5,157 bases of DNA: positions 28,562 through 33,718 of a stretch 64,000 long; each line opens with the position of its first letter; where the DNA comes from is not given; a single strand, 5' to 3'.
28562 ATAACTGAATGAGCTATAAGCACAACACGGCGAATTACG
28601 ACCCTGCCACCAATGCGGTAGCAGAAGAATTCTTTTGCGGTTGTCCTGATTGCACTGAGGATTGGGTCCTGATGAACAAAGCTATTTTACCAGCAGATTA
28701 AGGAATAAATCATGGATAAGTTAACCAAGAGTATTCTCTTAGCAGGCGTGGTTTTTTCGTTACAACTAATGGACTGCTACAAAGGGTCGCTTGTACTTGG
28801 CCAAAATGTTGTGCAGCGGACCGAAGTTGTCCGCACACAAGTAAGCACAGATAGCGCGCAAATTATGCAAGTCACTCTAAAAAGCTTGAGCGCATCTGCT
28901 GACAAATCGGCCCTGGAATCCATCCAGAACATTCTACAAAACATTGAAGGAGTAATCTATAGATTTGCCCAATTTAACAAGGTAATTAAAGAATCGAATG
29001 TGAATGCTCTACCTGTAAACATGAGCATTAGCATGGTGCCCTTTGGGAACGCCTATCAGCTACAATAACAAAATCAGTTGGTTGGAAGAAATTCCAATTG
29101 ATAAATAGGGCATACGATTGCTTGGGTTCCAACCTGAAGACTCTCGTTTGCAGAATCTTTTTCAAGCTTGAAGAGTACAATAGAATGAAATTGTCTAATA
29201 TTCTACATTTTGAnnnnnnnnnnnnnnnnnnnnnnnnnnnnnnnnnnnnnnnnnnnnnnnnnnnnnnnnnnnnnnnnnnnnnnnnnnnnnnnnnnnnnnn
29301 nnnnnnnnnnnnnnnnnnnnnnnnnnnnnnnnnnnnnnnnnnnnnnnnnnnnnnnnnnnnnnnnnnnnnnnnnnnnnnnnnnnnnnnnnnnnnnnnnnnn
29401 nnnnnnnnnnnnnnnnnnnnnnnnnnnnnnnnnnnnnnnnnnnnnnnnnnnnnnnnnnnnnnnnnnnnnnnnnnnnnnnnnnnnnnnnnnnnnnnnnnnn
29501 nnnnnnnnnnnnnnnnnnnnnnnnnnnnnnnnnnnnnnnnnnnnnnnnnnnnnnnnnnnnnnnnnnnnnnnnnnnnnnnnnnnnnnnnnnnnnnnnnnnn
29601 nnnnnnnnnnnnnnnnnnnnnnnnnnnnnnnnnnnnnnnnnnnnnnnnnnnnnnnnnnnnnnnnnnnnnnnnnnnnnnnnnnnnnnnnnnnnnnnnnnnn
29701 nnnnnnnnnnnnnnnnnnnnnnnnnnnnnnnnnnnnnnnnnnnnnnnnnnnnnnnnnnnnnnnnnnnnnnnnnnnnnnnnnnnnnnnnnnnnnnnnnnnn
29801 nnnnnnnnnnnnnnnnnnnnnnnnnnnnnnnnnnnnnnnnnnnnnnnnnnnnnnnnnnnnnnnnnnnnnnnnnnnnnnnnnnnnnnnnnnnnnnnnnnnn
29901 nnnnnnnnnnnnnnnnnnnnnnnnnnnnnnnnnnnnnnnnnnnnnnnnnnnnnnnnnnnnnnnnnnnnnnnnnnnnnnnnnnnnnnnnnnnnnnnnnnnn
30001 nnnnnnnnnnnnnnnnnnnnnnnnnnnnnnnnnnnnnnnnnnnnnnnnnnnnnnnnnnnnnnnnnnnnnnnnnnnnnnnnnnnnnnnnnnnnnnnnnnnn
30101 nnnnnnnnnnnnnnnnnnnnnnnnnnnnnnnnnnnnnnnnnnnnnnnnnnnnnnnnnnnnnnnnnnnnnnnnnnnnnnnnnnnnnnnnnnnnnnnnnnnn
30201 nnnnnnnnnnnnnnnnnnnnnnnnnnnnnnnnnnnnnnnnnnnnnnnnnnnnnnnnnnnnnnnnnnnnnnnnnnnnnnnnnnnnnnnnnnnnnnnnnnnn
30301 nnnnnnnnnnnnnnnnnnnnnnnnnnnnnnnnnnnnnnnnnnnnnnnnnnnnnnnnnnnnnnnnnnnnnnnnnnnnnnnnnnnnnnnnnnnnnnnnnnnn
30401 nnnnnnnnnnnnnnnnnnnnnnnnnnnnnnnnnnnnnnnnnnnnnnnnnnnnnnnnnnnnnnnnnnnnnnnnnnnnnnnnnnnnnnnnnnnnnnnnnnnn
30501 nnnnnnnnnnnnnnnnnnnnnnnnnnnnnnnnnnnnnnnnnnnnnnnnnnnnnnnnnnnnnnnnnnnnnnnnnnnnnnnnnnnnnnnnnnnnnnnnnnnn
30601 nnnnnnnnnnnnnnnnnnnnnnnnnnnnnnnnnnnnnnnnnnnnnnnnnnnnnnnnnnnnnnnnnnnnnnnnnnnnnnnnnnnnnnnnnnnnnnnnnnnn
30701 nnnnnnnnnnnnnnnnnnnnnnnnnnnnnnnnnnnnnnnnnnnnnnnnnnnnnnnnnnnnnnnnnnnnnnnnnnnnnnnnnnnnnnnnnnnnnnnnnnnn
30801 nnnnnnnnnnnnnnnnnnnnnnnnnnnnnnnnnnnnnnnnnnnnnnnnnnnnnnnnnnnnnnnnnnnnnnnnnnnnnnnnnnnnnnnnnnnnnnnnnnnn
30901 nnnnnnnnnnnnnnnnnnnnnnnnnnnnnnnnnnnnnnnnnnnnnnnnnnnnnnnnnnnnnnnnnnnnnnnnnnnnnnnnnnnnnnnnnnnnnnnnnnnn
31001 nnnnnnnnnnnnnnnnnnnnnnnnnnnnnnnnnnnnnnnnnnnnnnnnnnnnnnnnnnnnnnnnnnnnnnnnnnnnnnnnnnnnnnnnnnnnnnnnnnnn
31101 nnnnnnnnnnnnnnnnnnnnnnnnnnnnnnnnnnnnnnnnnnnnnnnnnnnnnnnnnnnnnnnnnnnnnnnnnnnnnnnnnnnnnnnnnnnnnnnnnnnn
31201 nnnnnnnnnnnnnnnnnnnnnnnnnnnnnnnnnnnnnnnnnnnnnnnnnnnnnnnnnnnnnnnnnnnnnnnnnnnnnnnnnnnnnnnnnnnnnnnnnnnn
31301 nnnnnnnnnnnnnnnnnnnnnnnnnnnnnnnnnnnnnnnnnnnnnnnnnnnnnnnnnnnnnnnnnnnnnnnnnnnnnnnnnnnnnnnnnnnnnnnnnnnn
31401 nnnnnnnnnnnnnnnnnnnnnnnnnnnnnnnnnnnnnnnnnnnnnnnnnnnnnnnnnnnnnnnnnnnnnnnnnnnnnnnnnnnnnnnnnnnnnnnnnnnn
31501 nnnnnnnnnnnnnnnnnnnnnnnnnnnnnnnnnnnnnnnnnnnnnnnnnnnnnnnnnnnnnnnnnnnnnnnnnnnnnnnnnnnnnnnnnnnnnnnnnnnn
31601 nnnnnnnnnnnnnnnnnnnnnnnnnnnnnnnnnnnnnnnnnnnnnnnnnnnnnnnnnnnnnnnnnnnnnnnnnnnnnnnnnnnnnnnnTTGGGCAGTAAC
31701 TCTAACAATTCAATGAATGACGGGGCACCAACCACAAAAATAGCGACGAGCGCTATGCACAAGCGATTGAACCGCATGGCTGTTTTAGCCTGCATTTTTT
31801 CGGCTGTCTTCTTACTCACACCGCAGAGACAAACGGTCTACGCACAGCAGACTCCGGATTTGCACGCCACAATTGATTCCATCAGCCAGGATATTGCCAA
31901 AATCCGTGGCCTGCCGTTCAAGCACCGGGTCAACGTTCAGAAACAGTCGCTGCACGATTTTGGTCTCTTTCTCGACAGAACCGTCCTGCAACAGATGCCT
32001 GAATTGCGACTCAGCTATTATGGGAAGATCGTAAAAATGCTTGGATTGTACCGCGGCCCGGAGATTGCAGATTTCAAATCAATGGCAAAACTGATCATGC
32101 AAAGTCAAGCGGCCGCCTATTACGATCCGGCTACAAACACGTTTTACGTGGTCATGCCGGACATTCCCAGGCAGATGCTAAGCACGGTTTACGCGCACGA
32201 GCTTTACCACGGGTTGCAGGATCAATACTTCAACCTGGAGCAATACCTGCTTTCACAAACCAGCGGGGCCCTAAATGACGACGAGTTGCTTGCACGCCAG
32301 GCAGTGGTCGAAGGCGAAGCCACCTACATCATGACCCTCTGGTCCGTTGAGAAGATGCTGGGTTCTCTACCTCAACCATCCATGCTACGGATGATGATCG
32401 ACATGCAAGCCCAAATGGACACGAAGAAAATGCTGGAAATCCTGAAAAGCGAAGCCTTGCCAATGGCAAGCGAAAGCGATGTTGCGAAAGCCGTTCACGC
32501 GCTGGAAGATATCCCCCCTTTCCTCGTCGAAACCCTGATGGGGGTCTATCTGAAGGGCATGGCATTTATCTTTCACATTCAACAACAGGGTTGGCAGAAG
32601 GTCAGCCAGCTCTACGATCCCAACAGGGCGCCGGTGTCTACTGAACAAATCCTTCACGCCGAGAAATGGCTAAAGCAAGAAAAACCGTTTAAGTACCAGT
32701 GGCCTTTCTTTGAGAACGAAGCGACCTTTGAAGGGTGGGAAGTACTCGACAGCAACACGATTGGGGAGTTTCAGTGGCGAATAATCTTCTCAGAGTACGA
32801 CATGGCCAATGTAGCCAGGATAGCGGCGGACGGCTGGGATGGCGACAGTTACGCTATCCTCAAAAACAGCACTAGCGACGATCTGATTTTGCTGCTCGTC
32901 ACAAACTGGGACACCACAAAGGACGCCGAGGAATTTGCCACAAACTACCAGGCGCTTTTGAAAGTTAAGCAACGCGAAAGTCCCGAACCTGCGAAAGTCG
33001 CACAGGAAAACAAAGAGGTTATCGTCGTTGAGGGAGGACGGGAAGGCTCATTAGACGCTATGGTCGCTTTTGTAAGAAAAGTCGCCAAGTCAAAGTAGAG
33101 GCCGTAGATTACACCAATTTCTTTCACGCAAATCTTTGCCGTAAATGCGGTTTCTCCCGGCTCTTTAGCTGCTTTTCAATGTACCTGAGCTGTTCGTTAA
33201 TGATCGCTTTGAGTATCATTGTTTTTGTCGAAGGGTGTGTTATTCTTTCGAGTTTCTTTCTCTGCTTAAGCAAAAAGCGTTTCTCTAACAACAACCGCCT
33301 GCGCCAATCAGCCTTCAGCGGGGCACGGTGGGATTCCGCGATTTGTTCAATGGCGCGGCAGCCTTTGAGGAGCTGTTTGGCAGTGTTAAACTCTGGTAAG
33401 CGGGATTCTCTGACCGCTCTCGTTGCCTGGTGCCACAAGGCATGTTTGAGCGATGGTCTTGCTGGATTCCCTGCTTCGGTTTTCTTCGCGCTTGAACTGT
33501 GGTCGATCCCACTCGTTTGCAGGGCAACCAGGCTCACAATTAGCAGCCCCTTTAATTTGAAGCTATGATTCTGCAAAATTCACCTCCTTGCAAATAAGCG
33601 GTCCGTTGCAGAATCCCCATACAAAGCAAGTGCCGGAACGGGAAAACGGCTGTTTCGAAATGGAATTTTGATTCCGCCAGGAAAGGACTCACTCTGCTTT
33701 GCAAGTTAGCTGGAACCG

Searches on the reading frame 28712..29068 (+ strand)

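Call 69: search_protein_families(library=ncbifam, proteins=[window:28712-29068:+], max_evalue=1)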
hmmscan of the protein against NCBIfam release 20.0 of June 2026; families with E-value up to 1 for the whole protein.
window:28712-29068:+ (118 aa): 2 families
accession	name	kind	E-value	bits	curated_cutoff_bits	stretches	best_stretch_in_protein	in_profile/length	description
NF007652.1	PRK10319.1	equivalog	0.0024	17.2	400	1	6-61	183-238/291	N-acetylmuramoyl-L-alanine amidase AmiA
NF008157.0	PRK10909.1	equivalog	0.077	12.8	302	1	10-64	48-104/199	16S rRNA (guanine(966)-N(2))-methyltransferase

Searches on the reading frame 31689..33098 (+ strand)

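Call 37: search_protein_families(library=pfam, proteins=[window:31689-33098:+])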
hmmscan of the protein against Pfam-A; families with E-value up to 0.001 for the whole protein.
window:31689-33098:+ (469 aa): 0 families

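Call 69: search_protein_families(library=ncbifam, proteins=[window:31689-33098:+], max_evalue=1)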
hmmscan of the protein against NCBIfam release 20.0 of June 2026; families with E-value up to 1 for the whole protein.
window:31689-33098:+ (469 aa): 1 family
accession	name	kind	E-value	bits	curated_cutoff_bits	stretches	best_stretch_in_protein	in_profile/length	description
NF038145.1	Hvo_1808_fam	equivalog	1.2e-30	107.2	200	3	69-217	39-183/432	Hvo_1808 family surface protein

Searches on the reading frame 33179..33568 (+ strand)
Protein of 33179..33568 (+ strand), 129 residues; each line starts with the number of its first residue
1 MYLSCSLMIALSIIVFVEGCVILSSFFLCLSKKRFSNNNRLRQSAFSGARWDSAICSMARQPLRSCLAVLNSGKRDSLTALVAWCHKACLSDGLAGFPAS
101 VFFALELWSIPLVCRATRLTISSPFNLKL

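Call 69: search_protein_families(library=ncbifam, proteins=[window:33179-33568:+], max_evalue=1)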
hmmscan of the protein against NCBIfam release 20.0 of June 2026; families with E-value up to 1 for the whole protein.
window:33179-33568:+ (129 aa): 1 family
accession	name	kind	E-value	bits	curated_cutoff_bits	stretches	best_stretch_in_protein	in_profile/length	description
NF005024.0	PRK06433.1-4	equivalog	0.086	13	101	1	4-35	51-82/89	NADH dehydrogenase subunit J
